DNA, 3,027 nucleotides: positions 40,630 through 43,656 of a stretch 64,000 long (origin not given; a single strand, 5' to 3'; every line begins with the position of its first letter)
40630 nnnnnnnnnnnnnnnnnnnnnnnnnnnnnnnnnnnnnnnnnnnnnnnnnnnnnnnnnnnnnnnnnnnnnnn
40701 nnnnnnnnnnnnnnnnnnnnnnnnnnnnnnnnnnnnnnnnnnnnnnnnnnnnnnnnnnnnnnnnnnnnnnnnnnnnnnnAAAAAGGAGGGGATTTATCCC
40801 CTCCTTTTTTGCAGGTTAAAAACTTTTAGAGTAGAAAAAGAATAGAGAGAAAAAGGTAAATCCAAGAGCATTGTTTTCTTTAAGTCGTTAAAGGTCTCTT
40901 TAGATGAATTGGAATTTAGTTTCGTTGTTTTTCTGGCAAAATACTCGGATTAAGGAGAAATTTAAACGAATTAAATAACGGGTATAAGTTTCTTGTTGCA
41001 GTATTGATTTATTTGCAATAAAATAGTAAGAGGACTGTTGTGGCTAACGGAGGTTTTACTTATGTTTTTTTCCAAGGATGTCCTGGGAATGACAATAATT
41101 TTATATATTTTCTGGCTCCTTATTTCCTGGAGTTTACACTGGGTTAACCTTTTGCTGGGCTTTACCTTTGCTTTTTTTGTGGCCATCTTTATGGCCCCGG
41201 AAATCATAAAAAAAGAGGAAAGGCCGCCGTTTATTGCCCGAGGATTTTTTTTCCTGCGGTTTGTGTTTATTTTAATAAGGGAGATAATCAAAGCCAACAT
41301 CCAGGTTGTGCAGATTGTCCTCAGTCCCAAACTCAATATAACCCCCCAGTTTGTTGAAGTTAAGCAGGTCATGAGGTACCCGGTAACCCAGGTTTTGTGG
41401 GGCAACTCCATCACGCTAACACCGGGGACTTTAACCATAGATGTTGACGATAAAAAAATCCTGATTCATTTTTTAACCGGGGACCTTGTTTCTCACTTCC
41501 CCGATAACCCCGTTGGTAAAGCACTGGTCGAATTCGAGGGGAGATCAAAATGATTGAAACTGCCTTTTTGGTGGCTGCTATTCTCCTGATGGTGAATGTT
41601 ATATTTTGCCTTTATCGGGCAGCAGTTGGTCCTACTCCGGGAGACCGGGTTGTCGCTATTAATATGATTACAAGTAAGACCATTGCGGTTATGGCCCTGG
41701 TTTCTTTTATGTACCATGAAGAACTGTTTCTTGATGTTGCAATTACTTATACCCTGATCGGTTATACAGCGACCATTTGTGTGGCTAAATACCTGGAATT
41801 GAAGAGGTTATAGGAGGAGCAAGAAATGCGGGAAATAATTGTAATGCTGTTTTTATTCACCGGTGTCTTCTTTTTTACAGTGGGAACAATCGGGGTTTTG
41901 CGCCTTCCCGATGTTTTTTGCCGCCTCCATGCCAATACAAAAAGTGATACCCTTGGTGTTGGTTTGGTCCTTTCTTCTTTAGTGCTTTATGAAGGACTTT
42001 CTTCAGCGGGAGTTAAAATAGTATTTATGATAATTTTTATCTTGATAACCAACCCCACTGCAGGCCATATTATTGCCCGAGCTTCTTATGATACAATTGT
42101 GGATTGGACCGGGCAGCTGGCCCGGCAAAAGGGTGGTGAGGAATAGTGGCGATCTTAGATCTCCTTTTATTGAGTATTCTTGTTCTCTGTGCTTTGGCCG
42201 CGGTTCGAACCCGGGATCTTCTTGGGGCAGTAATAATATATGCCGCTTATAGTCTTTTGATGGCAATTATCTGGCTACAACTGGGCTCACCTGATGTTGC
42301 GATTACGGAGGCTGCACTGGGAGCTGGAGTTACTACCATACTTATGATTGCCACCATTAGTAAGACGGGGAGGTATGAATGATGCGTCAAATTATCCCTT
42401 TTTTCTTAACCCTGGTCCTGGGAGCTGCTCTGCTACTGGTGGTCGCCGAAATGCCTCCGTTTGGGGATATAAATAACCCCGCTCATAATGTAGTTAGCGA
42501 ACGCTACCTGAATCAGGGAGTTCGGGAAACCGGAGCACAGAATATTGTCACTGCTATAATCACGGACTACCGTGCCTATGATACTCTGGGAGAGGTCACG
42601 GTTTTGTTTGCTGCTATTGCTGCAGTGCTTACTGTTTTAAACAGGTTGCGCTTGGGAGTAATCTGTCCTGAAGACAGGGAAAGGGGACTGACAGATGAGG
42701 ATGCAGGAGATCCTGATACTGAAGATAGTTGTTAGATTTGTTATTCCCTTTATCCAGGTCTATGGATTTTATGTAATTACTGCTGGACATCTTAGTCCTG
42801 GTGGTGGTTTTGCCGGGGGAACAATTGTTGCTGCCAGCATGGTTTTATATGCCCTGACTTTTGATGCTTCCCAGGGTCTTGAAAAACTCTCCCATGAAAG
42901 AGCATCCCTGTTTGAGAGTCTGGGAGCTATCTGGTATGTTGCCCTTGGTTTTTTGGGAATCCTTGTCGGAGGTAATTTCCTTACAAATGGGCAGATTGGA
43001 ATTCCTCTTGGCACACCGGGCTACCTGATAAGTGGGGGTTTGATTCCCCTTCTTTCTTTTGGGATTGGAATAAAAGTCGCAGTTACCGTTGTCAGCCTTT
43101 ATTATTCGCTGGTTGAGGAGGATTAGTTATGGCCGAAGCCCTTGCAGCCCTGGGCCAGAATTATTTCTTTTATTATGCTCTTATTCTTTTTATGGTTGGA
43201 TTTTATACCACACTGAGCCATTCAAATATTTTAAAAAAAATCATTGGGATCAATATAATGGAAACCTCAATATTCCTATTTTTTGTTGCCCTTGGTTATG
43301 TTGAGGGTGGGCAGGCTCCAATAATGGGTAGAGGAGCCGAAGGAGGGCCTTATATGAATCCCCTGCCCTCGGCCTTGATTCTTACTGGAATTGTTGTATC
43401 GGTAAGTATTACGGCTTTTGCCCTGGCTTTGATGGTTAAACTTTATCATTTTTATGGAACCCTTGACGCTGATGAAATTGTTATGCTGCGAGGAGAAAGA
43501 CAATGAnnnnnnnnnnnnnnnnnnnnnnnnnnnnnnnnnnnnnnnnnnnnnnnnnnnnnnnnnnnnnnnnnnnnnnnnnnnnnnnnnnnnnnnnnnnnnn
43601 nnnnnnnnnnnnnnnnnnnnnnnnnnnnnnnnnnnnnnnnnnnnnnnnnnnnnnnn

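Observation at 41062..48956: Mrp-type antiporter module with Mbh-like gene order, three antiporter-like subunits and no hydrogenase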

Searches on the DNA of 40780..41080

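Call 63: search_rna_families(source=window, start=40780, end=41080, threshold=evalue, max_evalue=1)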
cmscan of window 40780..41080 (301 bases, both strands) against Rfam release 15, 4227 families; matches with E-value up to 1: 9.
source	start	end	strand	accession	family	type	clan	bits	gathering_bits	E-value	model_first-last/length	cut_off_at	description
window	40780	40891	-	RF03922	MIR2119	Gene; miRNA;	-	26.7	73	0.14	1-142/188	3'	MIR2119 microRNA precursor family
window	40780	40880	-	RF02345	ar15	Gene; sRNA;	CL00108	21.2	40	0.027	1-112/112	no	Alphaproteobacterial ar15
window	40780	40841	+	RF02526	SSRC34_1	Gene; sRNA;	-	21.1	64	0.96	41-128/128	5'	Streptococcus sRNA SSRC34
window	40781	40808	+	RF03623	mir-1252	Gene; miRNA;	-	19.7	70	0.68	1-65/65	no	mir-1252 microRNA precursor family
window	40780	40810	-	RF02420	Bp1_162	Gene; sRNA;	-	18.5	50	0.95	1-30/100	3'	Burkholderia sRNA Bp1_Cand612_SIPHT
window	40785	40917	+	RF01476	rliF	Gene; sRNA;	-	18.4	60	0.64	1-220/220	no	Listeria sRNA rliF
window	40780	40810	+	RF02728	HrrF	Gene; sRNA;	-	17.4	77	0.96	81-116/116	5'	Haemophilus regulatory RNA responsive to iron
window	40780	40881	+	RF04180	BTnc231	Gene; sRNA;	-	16.5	80.4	0.39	39-154/154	5'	Bacteroides sRNA BTnc231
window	40780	40815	+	RF02056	STnc390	Gene; sRNA;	-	16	50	0.72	23-60/60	5'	Salmonella sRNA STnc390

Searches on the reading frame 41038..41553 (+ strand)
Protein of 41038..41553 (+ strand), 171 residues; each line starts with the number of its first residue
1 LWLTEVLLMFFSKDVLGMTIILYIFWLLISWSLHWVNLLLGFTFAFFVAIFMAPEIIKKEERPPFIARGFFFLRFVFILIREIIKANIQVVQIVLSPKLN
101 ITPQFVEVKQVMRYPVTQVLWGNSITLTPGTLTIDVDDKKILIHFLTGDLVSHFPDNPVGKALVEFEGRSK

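Call 4: search_protein_families(library=pfam, proteins=[window:41038-41553:+], max_evalue=0.01)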
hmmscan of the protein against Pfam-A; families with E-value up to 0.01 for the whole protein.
window:41038-41553:+ (171 aa): 1 family
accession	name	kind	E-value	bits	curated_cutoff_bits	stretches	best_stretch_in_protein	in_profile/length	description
PF01899.21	MNHE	-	4.7e-31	108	27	1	20-147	2-123/145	Na+/H+ ion antiporter subunit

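Call 5: search_protein_families(library=ncbifam, proteins=[window:41038-41553:+], max_evalue=0.01)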
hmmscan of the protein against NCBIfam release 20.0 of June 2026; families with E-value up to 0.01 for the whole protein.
window:41038-41553:+ (171 aa): 16 families
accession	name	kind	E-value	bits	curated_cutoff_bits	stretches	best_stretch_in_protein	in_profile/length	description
NF009295.0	PRK12652.1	equivalog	5.1e-27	95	290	1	16-149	172-306/368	monovalent cation/H+ antiporter subunit E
TIGR00942.1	2a6301s05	subfamily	2.7e-21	76.1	212.25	1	26-147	1-118/144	multicomponent Na+:H+ antiporter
NF006518.0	PRK08965.1-2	equivalog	2.6e-19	69.6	159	1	18-147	15-142/166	Na+/H+ antiporter subunit E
NF009291.0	PRK12651.1-1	equivalog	1.5e-18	67.3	228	1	18-145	7-132/159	Na+/H+ antiporter subunit E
NF009292.0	PRK12651.1-3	equivalog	1.4e-17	64.2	213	1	18-145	7-132/158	Na+/H+ antiporter subunit E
NF006519.0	PRK08965.1-3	equivalog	6e-17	61.9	190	1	16-142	4-127/158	Na+/H+ antiporter subunit E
NF006520.0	PRK08965.1-4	equivalog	4.4e-15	56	175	1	18-146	10-137/162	Na+/H+ antiporter subunit E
NF004922.0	PRK06279.1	equivalog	6e-15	55.4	99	1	71-141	5-73/100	putative monovalent cation/H+ antiporter subunit E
NF005131.0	PRK06580.1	equivalog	3.6e-13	49.7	121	1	71-148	9-85/107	putative monovalent cation/H+ antiporter subunit E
NF006244.0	PRK08382.1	equivalog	9e-13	48.7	226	1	19-139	39-163/201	putative monovalent cation/H+ antiporter subunit E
NF006245.0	PRK08383.1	subfamily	2e-11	44.1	192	1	20-146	8-140/168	putative monovalent cation/H+ antiporter subunit E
NF006517.0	PRK08965.1-1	equivalog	8.9e-09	35.8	180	1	18-145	7-134/161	Na+/H+ antiporter subunit E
NF009240.0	PRK12596.1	equivalog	1.6e-08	34.5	277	1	20-145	12-134/171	putative monovalent cation/H+ antiporter subunit E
NF006521.0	PRK08965.1-5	equivalog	7.7e-08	32.1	141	1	18-144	18-142/180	Na+/H+ antiporter subunit E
NF009293.0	PRK12651.1-4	equivalog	1.2e-06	28.6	195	1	20-141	15-141/173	Na+/H+ antiporter subunit E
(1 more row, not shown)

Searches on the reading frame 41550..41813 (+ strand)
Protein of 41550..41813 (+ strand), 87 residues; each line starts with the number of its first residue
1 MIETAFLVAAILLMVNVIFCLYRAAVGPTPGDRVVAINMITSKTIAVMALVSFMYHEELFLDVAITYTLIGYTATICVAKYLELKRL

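Call 4: search_protein_families(library=pfam, proteins=[window:41550-41813:+], max_evalue=0.01)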
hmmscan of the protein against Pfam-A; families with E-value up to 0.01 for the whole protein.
window:41550-41813:+ (87 aa): 1 family
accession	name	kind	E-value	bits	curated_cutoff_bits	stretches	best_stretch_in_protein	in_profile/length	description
PF04066.18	MrpF_PhaF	-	5.1e-18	65.7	23.3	1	32-83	2-53/53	Multiple resistance and pH regulation protein F (MrpF / PhaF)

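Call 5: search_protein_families(library=ncbifam, proteins=[window:41550-41813:+], max_evalue=0.01)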
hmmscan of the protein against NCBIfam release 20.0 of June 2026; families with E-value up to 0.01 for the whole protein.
window:41550-41813:+ (87 aa): 13 families
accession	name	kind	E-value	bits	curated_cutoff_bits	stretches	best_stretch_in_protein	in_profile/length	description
NF009242.0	PRK12599.1-1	equivalog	2.5e-20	72.6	89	1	3-83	2-82/86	putative monovalent cation/H+ antiporter subunit F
NF009244.0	PRK12599.1-3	equivalog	2.9e-18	66.1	90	1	2-81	5-84/92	putative monovalent cation/H+ antiporter subunit F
NF006243.0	PRK08381.1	equivalog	2.8e-16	59.7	79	1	1-85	1-86/89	putative monovalent cation/H+ antiporter subunit F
NF009250.0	PRK12604.1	equivalog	3.9e-16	59.4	100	1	10-83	8-81/84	putative monovalent cation/H+ antiporter subunit F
NF009247.0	PRK12599.1-6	equivalog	9.8e-15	54.8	100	1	7-83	8-84/89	putative monovalent cation/H+ antiporter subunit F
NF009246.0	PRK12599.1-5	equivalog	2.3e-14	53.8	92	1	11-85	8-82/83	putative monovalent cation/H+ antiporter subunit F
NF004812.0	PRK06161.1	equivalog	3.5e-14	53.1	93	1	1-82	4-85/92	K+/H+ antiporter subunit F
NF009248.0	PRK12600.1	equivalog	4e-14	52.6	97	1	1-83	1-83/94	Na(+)/H(+) antiporter subunit F1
NF009243.0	PRK12599.1-2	equivalog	9.8e-14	51.8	95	1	8-83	10-85/91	putative monovalent cation/H+ antiporter subunit F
NF009245.0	PRK12599.1-4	equivalog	8.8e-13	48.6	114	1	2-82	7-87/121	cation:proton antiporter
NF009300.0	PRK12657.1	equivalog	5.7e-10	39.3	103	1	7-83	11-87/100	putative monovalent cation/H+ antiporter subunit F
NF005930.0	PRK07948.1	equivalog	1.1e-06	29.2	82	1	4-81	3-80/86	monovalent cation/H+ antiporter complex subunit F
NF009249.0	PRK12603.1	equivalog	8.3e-06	26.1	81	1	7-82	4-80/90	putative monovalent cation/H+ antiporter subunit F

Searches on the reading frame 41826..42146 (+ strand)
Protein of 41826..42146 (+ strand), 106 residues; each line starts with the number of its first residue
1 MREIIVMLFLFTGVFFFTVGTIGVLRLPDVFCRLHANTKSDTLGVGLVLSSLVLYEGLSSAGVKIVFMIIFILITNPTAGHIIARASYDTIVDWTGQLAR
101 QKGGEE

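Call 4: search_protein_families(library=pfam, proteins=[window:41826-42146:+], max_evalue=0.01)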
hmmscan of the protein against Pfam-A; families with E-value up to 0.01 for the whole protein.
window:41826-42146:+ (106 aa): 1 family
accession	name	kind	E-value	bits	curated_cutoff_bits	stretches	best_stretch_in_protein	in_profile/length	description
PF03334.19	PhaG_MnhG_YufB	-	3.9e-28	97.9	23.4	1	9-88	1-80/80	Na+/H+ antiporter subunit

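Call 5: search_protein_families(library=ncbifam, proteins=[window:41826-42146:+], max_evalue=0.01)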
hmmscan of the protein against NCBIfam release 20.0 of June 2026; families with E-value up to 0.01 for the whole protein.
window:41826-42146:+ (106 aa): 13 families
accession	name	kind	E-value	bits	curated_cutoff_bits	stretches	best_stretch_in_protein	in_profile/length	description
NF009314.0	PRK12674.1-2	subfamily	5.7e-29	100.1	102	1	2-96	4-98/116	Na+/H+ antiporter subunit G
NF009316.0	PRK12674.1-5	equivalog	2.5e-22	79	122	1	2-93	5-98/121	Na+/H+ antiporter subunit G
TIGR01300.1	CPA3_mnhG_phaG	equivalog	6.3e-22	77.7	63.1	1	9-90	2-85/97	monovalent cation/H(+) antiporter subunit G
NF009311.0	PRK12670.1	equivalog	3.4e-21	75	116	1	3-89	3-89/99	putative monovalent cation/H+ antiporter subunit G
NF009313.0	PRK12674.1-1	equivalog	5.1e-21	75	151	1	3-90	6-95/140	Na+/H+ antiporter subunit G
NF009236.0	PRK12586.1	equivalog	2.9e-19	69.3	156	1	3-93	9-101/145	Na+/H+ antiporter subunit G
NF009320.0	PRK12675.1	equivalog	7e-18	65.1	128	1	5-92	2-90/104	putative monovalent cation/H+ antiporter subunit G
NF009235.0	PRK12585.1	equivalog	1.7e-17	63.4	273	1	3-94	6-99/197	putative monovalent cation/H+ antiporter subunit G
NF009237.0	PRK12587.1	equivalog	6.4e-15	55.2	158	1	5-94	9-100/118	Na+/H+ antiporter subunit G1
NF009312.0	PRK12672.1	subfamily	1.3e-14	54.3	122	1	2-88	3-99/122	putative monovalent cation/H+ antiporter subunit G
NF009317.0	PRK12674.2-1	equivalog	2.7e-10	40.5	107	1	5-88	6-89/105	Na+/H+ antiporter subunit G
NF009315.0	PRK12674.1-4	equivalog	1.7e-09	37.9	130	1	3-87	12-98/121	Na+/H+ antiporter subunit G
NF009238.0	PRK12592.1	equivalog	3.6e-08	33.5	170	1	3-87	8-100/126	putative monovalent cation/H+ antiporter subunit G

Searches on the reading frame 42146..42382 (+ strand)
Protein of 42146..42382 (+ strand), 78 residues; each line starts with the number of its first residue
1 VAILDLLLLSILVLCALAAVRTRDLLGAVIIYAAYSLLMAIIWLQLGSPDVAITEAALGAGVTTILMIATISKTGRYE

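Call 4: search_protein_families(library=pfam, proteins=[window:42146-42382:+], max_evalue=0.01)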
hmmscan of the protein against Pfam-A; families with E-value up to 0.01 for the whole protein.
window:42146-42382:+ (78 aa): 1 family
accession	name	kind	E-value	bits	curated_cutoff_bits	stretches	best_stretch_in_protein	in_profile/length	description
PF13244.11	MbhD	-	2.6e-22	79.2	27.2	1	11-76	2-67/67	MBH, subunit D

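Call 5: search_protein_families(library=ncbifam, proteins=[window:42146-42382:+], max_evalue=0.01)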
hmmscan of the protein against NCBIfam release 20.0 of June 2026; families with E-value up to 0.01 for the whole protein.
window:42146-42382:+ (78 aa): 12 families
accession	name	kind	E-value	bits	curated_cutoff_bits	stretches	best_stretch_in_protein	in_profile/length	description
NF009159.0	PRK12504.1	equivalog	1.6e-24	86.8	141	1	2-76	4-78/178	DUF4040 domain-containing protein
NF006242.0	PRK08378.1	subfamily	2.4e-20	72.8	98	1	3-78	6-81/85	hypothetical protein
NF009161.0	PRK12507.1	equivalog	2.6e-17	63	272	1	3-77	11-84/336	putative monovalent cation/H+ antiporter subunit B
NF004923.0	PRK06280.1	equivalog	3.6e-11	43.2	80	1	2-77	2-77/79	hypothetical protein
NF009290.0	PRK12650.1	equivalog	1e-07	30.3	980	1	3-69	603-669/966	DUF4040 family protein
NF004172.0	PRK05640.1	equivalog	2.6e-06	27.6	156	1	3-69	1-67/152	putative monovalent cation/H+ antiporter subunit B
NF009289.0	PRK12649.1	equivalog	0.00027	19.4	1117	1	5-73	621-688/789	putative monovalent cation/H+ antiporter subunit A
NF009287.0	PRK12647.1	equivalog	0.00037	19.1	937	1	3-69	599-664/773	putative monovalent cation/H+ antiporter subunit A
NF005629.0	PRK07377.1-5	equivalog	0.0019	18.1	370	1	7-71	8-72/183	hypothetical protein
NF009288.0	PRK12648.1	equivalog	0.0037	15.4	1104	1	6-70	610-674/954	monovalent cation/H+ antiporter subunit A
TIGR00940.1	2a6301s01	subfamily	0.0062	14.9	920.45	1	4-70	623-688/793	monovalent cation:proton antiporter subunit A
NF009286.0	PRK12646.1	equivalog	0.0069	14.9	1063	1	3-73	628-697/800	DUF4040 family protein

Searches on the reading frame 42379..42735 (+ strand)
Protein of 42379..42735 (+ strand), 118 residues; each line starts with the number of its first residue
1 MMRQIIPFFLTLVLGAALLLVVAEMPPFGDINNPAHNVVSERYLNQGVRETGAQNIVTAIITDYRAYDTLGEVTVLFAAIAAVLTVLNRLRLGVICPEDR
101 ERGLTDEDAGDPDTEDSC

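Call 4: search_protein_families(library=pfam, proteins=[window:42379-42735:+], max_evalue=0.01)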
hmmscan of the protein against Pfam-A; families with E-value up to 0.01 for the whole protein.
window:42379-42735:+ (118 aa): 1 family
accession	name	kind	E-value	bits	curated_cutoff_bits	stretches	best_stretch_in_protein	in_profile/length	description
PF20501.3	MbhE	-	9.8e-13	48.4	27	1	28-91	22-85/98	MBH, subunit E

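Call 5: search_protein_families(library=ncbifam, proteins=[window:42379-42735:+], max_evalue=0.01)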
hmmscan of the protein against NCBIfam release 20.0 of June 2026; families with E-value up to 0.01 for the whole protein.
window:42379-42735:+ (118 aa): 15 families
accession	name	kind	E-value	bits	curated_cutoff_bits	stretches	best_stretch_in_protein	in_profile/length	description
NF009159.0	PRK12504.1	equivalog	1.1e-22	80.8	141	1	5-89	90-174/178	DUF4040 domain-containing protein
NF009161.0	PRK12507.1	equivalog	1.1e-22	80.7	272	1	4-89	92-177/336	putative monovalent cation/H+ antiporter subunit B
NF009217.0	PRK12567.1-1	equivalog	2e-13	50.4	268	1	1-89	4-87/238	putative monovalent cation/H+ antiporter subunit B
NF009290.0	PRK12650.1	equivalog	6e-12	44.3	980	1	36-91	712-767/966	DUF4040 family protein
NF009288.0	PRK12648.1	equivalog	6.4e-12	44.4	1104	1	28-93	714-779/954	monovalent cation/H+ antiporter subunit A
NF009287.0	PRK12647.1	equivalog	5.8e-09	35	937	1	10-87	687-759/773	putative monovalent cation/H+ antiporter subunit A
NF009289.0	PRK12649.1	equivalog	4.2e-08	32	1117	1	31-85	727-780/789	putative monovalent cation/H+ antiporter subunit A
NF009285.0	PRK12645.1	equivalog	2.1e-07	29.6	1028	1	31-87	734-790/804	Na+/H+ antiporter subunit A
NF009284.0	PRK12644.1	equivalog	2.3e-07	29.3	962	1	13-89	688-763/975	Na+/H+ antiporter subunit A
NF009229.0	PRK12579.1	equivalog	1.3e-06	28.2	229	1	3-87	5-77/258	putative monovalent cation/H+ antiporter subunit B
NF009219.0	PRK12567.1-3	equivalog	3.9e-06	26.6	179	1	16-87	8-75/220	putative monovalent cation/H+ antiporter subunit B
NF009286.0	PRK12646.1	equivalog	1.3e-05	23.9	1063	1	31-88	733-789/800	DUF4040 family protein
TIGR00940.1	2a6301s01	subfamily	0.00014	20.4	920.45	1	15-88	714-784/793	monovalent cation:proton antiporter subunit A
NF004172.0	PRK05640.1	equivalog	0.0014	18.8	156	1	52-83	112-143/152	putative monovalent cation/H+ antiporter subunit B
NF009218.0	PRK12567.1-2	equivalog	0.0076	16.1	184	1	53-82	36-63/200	putative monovalent cation/H+ antiporter subunit B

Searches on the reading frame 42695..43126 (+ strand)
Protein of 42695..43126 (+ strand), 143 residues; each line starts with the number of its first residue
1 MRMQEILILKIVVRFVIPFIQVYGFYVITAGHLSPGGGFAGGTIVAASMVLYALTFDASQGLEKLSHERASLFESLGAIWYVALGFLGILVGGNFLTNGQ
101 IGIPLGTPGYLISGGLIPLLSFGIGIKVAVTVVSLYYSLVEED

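Call 4: search_protein_families(library=pfam, proteins=[window:42695-43126:+], max_evalue=0.01)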
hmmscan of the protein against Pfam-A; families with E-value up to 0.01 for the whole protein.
window:42695-43126:+ (143 aa): 1 family
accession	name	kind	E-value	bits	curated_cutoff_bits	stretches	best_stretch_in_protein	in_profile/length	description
PF04039.18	MnhB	-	1.3e-27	97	22.5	1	8-133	1-126/127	Domain related to MnhB subunit of Na+/H+ antiporter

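Call 5: search_protein_families(library=ncbifam, proteins=[window:42695-43126:+], max_evalue=0.01)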
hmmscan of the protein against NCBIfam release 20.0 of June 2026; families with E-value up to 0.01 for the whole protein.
window:42695-43126:+ (143 aa): 18 families
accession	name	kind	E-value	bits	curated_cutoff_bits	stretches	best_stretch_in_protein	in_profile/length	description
NF006248.0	PRK08386.1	subfamily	3.1e-27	95.3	92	1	7-137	5-141/151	putative monovalent cation/H+ antiporter subunit B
NF009162.0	PRK12508.1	equivalog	1.4e-20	73.9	120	1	4-141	2-135/139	Na(+)/H(+) antiporter subunit B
NF004924.0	PRK06281.1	equivalog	5e-20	72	137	1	8-135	4-140/154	putative monovalent cation/H+ antiporter subunit B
NF009161.0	PRK12507.1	equivalog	1.8e-19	70.1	272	1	4-138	195-328/336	putative monovalent cation/H+ antiporter subunit B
NF009229.0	PRK12579.1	equivalog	4.4e-18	65.7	229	1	10-137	113-242/258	putative monovalent cation/H+ antiporter subunit B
NF009217.0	PRK12567.1-1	equivalog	3.3e-17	62.8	268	1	6-140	99-232/238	putative monovalent cation/H+ antiporter subunit B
NF009223.0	PRK12573.1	subfamily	1.2e-16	61.1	152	1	5-139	4-136/140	Na(+)/H(+) antiporter subunit B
NF006249.0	PRK08387.1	equivalog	7.7e-16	58.7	111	1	6-140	4-127/133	putative monovalent cation/H+ antiporter subunit B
NF009160.0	PRK12505.1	equivalog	1.3e-14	54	140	1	8-139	28-154/179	putative monovalent cation/H+ antiporter subunit B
NF009224.0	PRK12574.1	equivalog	4.5e-14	53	171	1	6-138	5-135/141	monovalent cation/H+ antiporter subunit B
NF009163.0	PRK12509.1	equivalog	7.8e-14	52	148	1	7-142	4-135/137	Na+/H+ antiporter subunit B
NF009219.0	PRK12567.1-3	equivalog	1.8e-09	37.5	179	1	24-132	107-206/220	putative monovalent cation/H+ antiporter subunit B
TIGR00943.1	2a6301s02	subfamily_domain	8.1e-09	36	139.75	1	29-105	3-78/107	cation/proton antiporter, MnhB/MrpB subunit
NF009288.0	PRK12648.1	equivalog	1.9e-08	32.9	1104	1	4-110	799-904/954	monovalent cation/H+ antiporter subunit A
NF009220.0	PRK12567.1-5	equivalog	2.9e-08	34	219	1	9-98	85-173/200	putative monovalent cation/H+ antiporter subunit B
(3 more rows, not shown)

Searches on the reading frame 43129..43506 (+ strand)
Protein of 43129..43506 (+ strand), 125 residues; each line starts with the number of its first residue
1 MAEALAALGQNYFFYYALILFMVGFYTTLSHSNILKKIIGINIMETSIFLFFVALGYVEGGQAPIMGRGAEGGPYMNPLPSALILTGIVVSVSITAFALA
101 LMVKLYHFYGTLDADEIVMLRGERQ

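Call 4: search_protein_families(library=pfam, proteins=[window:43129-43506:+], max_evalue=0.01)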
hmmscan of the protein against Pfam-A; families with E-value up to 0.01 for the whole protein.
window:43129-43506:+ (125 aa): 1 family
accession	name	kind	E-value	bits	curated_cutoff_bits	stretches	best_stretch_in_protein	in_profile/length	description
PF00420.29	Oxidored_q2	-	3.6e-23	81.6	26.1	1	13-121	2-94/95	NADH-ubiquinone/plastoquinone oxidoreductase chain 4L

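Call 5: search_protein_families(library=ncbifam, proteins=[window:43129-43506:+], max_evalue=0.01)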
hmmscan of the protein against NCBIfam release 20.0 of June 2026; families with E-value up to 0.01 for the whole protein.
window:43129-43506:+ (125 aa): 22 families
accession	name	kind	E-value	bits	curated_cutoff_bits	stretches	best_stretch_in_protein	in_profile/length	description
NF005621.0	PRK07375.1-6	equivalog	4.3e-35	120.1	126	1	7-119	4-115/120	putative monovalent cation/H+ antiporter subunit C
NF005624.0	PRK07375.2-3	equivalog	1.6e-25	89.3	95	1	14-111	7-103/105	cation:proton antiporter subunit C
NF005619.0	PRK07375.1-4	equivalog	1.8e-21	76.6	145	1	12-118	4-108/111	Na+/H+ antiporter subunit C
NF006250.0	PRK08388.1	equivalog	3.5e-20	72.6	137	1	12-122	4-119/119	putative monovalent cation/H+ antiporter subunit C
NF005623.0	PRK07375.2-2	equivalog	3.6e-19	68.8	81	1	17-105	6-90/93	putative monovalent cation/H+ antiporter subunit C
NF005620.0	PRK07375.1-5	equivalog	1.4e-18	67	91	1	18-117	9-107/113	putative monovalent cation/H+ antiporter subunit C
NF006372.0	PRK08600.1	equivalog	2.3e-18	66.3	127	1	18-122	10-108/113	Na(+)/H(+) antiporter subunit C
NF005618.0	PRK07375.1-3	equivalog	2.5e-18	66.4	107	1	15-118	10-116/119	putative monovalent cation/H+ antiporter subunit C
NF009304.0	PRK12661.1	equivalog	7.5e-16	58.4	152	2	75-122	93-140/140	putative monovalent cation/H+ antiporter subunit C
NF009301.0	PRK12658.1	equivalog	1e-15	57.6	156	1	19-118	11-111/125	Na+/H+ antiporter subunit C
NF009303.0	PRK12660.1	subfamily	2.9e-15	56.2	132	1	19-124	11-111/114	putative monovalent cation/H+ antiporter subunit C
NF009302.0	PRK12659.1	equivalog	1.5e-14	53.9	154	1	19-117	11-110/117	Na+/H+ antiporter subunit C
TIGR00941.1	2a6301s03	subfamily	4.7e-14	52.8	161.2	1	19-113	11-102/104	multicomponent Na+:H+ antiporter, MnhC subunit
NF005929.0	PRK07946.1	equivalog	4.4e-13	49.4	157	1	19-110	13-102/204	Na(+)/H(+) antiporter subunit C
NF006573.0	PRK09094.1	equivalog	1.1e-12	48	105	1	19-110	11-103/114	Na+/H+ antiporter subunit C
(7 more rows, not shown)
